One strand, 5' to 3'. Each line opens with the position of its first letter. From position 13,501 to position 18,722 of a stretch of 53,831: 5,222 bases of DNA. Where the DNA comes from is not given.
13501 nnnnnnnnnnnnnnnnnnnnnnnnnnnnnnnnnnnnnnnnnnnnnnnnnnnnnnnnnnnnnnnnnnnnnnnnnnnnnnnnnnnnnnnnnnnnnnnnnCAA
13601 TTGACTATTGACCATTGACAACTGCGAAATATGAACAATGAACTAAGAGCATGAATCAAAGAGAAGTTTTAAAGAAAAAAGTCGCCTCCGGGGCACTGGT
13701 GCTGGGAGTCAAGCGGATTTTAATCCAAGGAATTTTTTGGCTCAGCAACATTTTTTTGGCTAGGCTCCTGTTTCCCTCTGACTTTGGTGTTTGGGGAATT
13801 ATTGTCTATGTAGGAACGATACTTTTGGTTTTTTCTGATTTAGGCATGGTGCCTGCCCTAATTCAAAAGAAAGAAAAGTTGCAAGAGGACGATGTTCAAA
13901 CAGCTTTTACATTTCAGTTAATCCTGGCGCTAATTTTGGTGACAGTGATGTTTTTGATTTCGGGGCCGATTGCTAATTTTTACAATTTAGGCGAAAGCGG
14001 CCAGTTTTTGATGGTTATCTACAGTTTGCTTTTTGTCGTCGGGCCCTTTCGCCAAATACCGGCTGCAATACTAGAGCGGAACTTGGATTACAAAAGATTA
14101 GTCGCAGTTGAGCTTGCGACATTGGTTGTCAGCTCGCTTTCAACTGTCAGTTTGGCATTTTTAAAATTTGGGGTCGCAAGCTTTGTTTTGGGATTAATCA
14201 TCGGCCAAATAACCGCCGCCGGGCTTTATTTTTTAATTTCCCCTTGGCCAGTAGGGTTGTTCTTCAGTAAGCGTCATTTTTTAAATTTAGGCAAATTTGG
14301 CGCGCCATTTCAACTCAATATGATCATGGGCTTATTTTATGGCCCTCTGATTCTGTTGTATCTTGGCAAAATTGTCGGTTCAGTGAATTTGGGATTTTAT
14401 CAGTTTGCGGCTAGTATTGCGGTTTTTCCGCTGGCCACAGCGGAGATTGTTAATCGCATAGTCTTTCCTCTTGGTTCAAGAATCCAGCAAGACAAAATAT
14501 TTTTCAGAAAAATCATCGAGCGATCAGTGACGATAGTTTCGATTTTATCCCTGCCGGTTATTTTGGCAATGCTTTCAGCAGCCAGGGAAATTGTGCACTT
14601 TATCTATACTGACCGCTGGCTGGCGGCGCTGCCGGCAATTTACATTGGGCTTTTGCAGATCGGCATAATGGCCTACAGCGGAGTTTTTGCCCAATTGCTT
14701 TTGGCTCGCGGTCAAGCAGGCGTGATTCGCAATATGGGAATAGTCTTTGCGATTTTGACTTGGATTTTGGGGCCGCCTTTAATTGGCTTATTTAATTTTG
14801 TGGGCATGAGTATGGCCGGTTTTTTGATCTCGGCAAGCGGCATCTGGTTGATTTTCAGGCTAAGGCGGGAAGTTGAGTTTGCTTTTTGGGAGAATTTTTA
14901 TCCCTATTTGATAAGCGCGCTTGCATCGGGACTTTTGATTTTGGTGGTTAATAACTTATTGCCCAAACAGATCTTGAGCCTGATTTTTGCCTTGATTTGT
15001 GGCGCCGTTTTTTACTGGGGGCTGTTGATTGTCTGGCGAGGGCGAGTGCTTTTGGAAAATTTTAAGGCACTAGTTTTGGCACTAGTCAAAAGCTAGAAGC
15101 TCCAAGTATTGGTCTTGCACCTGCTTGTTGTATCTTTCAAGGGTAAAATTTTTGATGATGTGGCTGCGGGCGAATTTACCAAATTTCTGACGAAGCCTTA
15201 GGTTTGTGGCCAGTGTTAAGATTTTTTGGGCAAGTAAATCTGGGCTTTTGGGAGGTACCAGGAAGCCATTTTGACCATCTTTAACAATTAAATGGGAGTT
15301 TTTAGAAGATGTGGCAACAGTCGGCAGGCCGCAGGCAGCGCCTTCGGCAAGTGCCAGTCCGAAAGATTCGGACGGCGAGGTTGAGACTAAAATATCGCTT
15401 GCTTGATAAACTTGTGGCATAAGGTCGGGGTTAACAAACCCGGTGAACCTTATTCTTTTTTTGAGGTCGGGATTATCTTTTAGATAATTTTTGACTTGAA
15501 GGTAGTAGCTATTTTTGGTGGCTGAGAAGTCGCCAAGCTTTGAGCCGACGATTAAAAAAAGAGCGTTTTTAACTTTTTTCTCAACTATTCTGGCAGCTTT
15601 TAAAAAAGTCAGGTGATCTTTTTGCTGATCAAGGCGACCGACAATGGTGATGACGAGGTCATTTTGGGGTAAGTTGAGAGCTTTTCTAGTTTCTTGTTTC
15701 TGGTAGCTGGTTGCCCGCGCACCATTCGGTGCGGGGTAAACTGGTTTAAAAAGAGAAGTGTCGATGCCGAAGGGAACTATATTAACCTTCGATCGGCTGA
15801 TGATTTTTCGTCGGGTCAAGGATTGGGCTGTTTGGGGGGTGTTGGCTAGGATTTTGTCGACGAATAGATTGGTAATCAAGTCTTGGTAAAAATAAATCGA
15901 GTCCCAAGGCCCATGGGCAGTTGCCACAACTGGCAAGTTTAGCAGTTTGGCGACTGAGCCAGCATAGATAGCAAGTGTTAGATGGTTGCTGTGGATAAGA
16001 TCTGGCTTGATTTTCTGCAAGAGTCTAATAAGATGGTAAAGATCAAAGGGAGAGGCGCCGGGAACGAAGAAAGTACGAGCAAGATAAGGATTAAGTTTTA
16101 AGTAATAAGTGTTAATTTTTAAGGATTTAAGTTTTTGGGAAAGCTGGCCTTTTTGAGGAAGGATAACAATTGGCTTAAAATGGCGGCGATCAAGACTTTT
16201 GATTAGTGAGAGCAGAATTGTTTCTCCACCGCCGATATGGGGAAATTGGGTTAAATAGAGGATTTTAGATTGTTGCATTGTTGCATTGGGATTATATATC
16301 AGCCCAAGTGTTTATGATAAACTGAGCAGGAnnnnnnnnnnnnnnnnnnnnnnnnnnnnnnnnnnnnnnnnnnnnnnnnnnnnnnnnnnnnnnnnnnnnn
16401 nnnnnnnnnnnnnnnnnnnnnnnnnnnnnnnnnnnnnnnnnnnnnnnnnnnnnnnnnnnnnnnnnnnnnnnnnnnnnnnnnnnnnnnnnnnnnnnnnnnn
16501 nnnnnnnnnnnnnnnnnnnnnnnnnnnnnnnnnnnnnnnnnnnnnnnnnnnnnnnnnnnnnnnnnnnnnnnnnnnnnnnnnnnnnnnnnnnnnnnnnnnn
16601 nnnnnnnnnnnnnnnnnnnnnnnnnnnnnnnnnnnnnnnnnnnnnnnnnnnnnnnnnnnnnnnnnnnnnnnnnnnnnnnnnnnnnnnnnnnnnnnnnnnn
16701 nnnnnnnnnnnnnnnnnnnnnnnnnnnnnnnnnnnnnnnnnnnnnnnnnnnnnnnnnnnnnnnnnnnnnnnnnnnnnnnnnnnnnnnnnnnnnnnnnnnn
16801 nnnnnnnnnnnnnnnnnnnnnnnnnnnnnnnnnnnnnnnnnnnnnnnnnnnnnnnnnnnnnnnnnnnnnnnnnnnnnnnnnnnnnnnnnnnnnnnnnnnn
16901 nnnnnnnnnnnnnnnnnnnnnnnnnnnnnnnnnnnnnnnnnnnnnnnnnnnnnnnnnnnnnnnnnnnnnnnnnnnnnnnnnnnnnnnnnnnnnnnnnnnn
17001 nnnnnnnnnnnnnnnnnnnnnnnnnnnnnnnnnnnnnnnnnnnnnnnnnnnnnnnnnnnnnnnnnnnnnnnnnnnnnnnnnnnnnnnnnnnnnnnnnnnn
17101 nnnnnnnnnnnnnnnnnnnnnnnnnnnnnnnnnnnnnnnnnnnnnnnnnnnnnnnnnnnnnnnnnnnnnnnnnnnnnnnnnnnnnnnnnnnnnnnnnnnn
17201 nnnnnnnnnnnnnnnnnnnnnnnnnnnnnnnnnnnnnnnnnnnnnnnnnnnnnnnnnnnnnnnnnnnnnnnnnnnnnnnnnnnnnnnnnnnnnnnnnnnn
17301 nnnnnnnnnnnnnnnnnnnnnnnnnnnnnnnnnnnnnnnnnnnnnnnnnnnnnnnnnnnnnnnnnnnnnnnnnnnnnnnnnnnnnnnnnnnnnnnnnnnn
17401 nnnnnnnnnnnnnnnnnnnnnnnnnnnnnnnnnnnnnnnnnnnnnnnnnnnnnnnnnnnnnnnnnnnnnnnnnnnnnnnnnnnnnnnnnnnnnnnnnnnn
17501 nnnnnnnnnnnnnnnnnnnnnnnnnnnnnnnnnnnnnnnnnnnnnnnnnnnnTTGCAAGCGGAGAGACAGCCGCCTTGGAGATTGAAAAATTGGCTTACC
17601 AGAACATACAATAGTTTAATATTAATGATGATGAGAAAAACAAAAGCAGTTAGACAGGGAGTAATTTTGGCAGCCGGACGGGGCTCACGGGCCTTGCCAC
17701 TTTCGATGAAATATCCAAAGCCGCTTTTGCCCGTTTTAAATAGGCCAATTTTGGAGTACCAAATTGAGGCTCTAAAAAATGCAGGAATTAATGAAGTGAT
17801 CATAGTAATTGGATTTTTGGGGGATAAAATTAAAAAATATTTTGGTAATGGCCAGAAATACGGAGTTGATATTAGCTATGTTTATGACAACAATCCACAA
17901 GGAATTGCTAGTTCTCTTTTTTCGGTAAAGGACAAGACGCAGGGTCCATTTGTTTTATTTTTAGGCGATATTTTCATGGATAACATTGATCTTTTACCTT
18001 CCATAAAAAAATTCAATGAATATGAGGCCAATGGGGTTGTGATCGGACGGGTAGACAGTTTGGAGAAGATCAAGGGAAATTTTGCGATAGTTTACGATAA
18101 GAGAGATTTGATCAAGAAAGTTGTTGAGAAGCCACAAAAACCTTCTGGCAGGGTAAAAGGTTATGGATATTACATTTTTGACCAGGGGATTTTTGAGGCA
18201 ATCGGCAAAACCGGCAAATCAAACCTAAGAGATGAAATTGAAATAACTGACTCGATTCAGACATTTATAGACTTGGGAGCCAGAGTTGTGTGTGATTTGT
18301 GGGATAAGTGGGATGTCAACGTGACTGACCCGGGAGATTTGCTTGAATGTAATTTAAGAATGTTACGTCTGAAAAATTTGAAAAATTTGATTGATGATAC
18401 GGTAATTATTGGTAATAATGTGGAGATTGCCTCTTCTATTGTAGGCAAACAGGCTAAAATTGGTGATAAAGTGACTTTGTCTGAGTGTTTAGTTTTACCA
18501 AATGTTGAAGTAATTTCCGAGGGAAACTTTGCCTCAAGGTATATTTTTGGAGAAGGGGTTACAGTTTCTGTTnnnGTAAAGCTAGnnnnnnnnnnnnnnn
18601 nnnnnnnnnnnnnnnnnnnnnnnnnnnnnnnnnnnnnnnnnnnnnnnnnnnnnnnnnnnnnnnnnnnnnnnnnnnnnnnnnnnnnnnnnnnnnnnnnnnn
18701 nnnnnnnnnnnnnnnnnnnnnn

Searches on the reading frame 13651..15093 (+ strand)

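Call 17: search_protein_families(library=pfam, proteins=[window:13651-15093:+], max_evalue=0.001)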
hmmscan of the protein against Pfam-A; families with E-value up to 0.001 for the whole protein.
window:13651-15093:+ (481 aa): 2 families
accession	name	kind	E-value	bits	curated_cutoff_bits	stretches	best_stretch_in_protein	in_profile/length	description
PF13440.11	Polysacc_synt_3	-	3.3e-60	204.3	23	1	36-327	2-292/293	Polysaccharide biosynthesis protein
PF01943.22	Polysacc_synt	-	1.5e-15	57.8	28.2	1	13-279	3-274/274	Polysaccharide biosynthesis protein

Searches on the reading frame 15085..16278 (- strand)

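Call 17: search_protein_families(library=pfam, proteins=[window:15085-16278:-], max_evalue=0.001)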
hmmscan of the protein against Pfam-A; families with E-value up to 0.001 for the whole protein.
window:15085-16278:- (398 aa): 7 families
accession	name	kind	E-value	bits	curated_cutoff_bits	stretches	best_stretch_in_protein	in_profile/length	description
PF00534.26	Glycos_transf_1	-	6.1e-35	120.7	26.4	1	194-372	2-171/172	Glycosyl transferases group 1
PF13692.12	Glyco_trans_1_4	-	3.1e-29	102.5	27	1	209-359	3-142/142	Glycosyl transferases group 1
PF13439.12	Glyco_transf_4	-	4.5e-22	79.3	28.5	1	15-175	1-169/170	Glycosyltransferase Family 4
PF13579.12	Glyco_trans_4_4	-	6e-11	43.4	29.7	1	16-171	1-158/158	Glycosyl transferase 4-like domain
PF13477.12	Glyco_trans_4_2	-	3.9e-07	30.8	23.4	1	18-123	9-108/139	Glycosyl transferase 4-like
PF13524.12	Glyco_trans_1_2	-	4e-07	30.5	25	1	241-383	17-138/144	Glycosyl transferase-like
PF20706.3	GT4-conflict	-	0.00043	19.8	26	1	198-324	189-312/385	Family 4 Glycosyltransferase in conflict systems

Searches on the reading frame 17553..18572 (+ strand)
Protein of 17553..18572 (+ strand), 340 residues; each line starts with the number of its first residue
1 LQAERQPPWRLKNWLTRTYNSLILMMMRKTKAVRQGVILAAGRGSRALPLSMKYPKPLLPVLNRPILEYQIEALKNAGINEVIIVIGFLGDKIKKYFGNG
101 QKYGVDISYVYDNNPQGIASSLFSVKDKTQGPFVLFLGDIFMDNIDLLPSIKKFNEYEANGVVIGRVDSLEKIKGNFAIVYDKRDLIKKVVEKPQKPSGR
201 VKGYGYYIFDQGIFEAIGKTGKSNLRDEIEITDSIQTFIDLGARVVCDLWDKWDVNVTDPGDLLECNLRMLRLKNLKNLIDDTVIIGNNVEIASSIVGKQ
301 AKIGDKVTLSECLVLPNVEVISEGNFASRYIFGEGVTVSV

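Call 59: search_protein_families(library=pfam, proteins=[window:17553-18572:+], max_evalue=0.001)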
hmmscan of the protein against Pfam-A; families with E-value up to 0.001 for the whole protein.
window:17553-18572:+ (340 aa): 3 families
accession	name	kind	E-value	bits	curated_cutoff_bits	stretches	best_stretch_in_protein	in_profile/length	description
PF00483.29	NTP_transferase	-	1.1e-32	114.1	21.2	1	36-251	2-223/245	Nucleotidyl transferase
PF12804.13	NTP_transf_3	-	2.2e-11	44.6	27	1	36-139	1-95/160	MobA-like NTP transferase domain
PF25084.1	LbH_EIF2B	-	4.9e-07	30.1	54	1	279-338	23-81/105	EIF2B subunit epsilon LbH domain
